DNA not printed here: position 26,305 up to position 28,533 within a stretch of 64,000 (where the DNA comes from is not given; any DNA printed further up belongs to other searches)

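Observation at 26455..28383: Two paralogous ~640-aa OYE-TIM-barrel + FAD/NAD(P) reductases in one 30-kb stretch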

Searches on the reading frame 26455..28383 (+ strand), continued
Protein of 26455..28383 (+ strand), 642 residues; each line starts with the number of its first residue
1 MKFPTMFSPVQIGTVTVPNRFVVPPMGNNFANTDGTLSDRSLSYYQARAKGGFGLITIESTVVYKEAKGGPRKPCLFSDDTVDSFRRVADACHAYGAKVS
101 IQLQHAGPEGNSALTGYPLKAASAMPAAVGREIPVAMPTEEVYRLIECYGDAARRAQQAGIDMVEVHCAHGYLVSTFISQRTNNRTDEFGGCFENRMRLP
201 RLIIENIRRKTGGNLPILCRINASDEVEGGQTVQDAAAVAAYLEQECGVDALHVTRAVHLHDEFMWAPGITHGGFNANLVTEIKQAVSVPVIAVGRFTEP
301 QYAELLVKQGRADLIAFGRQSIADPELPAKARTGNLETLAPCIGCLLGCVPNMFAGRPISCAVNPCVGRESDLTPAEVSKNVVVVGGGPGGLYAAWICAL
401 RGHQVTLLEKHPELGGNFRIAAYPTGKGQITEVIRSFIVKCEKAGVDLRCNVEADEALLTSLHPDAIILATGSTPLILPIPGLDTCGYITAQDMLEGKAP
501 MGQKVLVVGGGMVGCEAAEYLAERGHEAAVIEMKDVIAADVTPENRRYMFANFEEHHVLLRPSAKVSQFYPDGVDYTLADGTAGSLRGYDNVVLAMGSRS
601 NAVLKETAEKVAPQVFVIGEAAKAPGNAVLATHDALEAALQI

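Call 28: search_solved_structures(query=window:26455-28380:+, max_evalue=1e-80, show_alignments=2)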
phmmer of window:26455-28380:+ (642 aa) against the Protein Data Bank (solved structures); distinct sequences matched with E-value up to 1e-80: 2.
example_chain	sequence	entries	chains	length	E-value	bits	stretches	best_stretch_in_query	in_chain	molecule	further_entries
6qkg_A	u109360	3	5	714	1e-90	308.7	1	4-635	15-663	NCR A | NCR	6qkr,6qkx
1ps9_A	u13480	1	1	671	1.2e-83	285.4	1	3-527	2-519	2,4-dienoyl-CoA reductase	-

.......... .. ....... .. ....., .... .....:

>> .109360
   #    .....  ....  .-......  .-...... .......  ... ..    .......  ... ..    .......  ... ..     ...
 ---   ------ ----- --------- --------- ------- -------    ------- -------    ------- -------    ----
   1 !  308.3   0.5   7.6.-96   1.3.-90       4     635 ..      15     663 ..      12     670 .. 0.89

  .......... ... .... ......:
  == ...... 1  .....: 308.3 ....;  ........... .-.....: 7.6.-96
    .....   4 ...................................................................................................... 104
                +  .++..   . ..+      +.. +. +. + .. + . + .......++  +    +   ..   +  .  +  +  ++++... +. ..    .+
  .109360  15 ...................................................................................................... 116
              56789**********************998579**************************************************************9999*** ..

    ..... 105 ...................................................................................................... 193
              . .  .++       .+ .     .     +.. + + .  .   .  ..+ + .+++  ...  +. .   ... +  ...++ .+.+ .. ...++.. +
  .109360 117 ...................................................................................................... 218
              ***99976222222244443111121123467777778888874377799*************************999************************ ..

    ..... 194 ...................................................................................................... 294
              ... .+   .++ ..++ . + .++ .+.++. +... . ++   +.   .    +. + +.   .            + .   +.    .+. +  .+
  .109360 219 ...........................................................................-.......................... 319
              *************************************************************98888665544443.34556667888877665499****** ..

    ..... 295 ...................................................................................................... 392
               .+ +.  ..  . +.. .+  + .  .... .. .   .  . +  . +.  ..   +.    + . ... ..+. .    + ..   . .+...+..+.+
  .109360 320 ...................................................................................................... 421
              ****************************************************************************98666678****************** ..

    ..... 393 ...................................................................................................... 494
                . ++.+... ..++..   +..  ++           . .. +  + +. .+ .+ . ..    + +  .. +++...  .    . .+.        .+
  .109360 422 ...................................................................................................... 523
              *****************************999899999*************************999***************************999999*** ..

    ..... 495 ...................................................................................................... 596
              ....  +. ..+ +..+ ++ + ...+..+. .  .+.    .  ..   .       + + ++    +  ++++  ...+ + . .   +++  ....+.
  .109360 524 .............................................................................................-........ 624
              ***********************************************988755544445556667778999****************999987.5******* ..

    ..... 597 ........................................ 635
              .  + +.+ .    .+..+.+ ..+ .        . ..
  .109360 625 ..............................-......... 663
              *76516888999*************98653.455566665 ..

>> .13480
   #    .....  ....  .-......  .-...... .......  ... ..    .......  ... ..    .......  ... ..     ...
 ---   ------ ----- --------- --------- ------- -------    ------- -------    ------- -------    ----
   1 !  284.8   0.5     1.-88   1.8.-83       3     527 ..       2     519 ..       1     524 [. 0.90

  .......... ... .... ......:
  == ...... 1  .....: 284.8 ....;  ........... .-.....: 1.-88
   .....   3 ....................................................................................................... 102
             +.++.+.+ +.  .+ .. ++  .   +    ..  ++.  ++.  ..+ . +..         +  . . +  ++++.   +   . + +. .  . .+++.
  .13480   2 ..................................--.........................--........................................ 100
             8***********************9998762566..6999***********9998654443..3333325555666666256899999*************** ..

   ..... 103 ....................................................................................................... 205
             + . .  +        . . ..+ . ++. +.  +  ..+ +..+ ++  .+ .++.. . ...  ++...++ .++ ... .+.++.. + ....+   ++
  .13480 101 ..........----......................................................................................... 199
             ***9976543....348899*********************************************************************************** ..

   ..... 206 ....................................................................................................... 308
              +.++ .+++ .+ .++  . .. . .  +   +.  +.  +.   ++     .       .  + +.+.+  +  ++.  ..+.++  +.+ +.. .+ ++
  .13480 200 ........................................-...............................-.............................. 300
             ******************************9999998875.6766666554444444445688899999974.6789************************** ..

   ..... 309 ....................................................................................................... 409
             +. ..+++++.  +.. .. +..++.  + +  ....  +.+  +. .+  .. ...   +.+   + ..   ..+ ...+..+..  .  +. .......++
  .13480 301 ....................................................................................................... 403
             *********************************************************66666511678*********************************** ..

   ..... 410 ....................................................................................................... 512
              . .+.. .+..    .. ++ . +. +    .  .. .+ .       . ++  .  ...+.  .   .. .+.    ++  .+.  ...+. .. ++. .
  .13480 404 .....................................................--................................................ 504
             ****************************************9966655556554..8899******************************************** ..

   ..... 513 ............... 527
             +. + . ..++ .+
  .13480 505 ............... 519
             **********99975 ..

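Call 61: search_protein_representatives(protein=window:26455-28380:+)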
Query: 642 residues. Proteins with E-value up to 0.001 (for the whole library): 36510; up to 1e-10: 17223; up to 1e-30: 5583. The best 150 are listed.
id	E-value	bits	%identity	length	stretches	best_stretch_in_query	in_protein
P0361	1.4e-230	784.0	56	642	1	2-640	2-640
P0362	6.9e-196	669.4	87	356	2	163-387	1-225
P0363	1.1e-162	559.7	44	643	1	6-641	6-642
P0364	3.4e-156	538.2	44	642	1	1-641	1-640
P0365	2.1e-149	515.8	62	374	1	1-362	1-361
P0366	1.7e-147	509.5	42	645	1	1-641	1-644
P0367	3.9e-147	508.3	40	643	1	1-641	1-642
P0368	1.8e-144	499.5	43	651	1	1-638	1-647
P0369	3.6e-142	491.9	34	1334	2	2-541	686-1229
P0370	2.0e-141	489.5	40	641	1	3-632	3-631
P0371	2.1e-139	482.8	40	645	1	1-624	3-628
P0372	3.9e-139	481.9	41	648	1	1-641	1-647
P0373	1.7e-138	479.8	40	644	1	5-642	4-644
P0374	5.5e-138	478.1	40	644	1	7-640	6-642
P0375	2.3e-137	476.0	40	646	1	3-641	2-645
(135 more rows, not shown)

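Call 70: list_cluster_members(proteins=[window:26455-28380:+, window:4503-6443:-, window:24621-25463:+, window:25523-26395:+])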
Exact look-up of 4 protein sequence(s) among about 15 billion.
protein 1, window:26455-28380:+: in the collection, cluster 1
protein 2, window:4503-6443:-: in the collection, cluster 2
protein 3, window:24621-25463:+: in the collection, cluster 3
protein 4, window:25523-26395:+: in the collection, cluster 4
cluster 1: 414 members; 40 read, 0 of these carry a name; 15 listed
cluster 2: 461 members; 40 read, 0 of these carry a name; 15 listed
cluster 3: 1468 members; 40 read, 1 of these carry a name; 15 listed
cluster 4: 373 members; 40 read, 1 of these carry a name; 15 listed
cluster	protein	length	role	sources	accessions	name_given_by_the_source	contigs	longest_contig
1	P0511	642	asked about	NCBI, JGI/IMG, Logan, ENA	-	-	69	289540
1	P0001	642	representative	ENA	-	-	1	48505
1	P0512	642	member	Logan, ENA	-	-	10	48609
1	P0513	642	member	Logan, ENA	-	-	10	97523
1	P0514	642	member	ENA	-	-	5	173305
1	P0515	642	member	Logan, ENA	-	-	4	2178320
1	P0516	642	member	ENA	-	-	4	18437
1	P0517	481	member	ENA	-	-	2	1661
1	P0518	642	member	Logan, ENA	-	-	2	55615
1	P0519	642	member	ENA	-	-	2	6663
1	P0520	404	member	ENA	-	-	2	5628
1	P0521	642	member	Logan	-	-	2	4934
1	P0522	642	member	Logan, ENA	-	-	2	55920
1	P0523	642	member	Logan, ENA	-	-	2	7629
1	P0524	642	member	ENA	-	-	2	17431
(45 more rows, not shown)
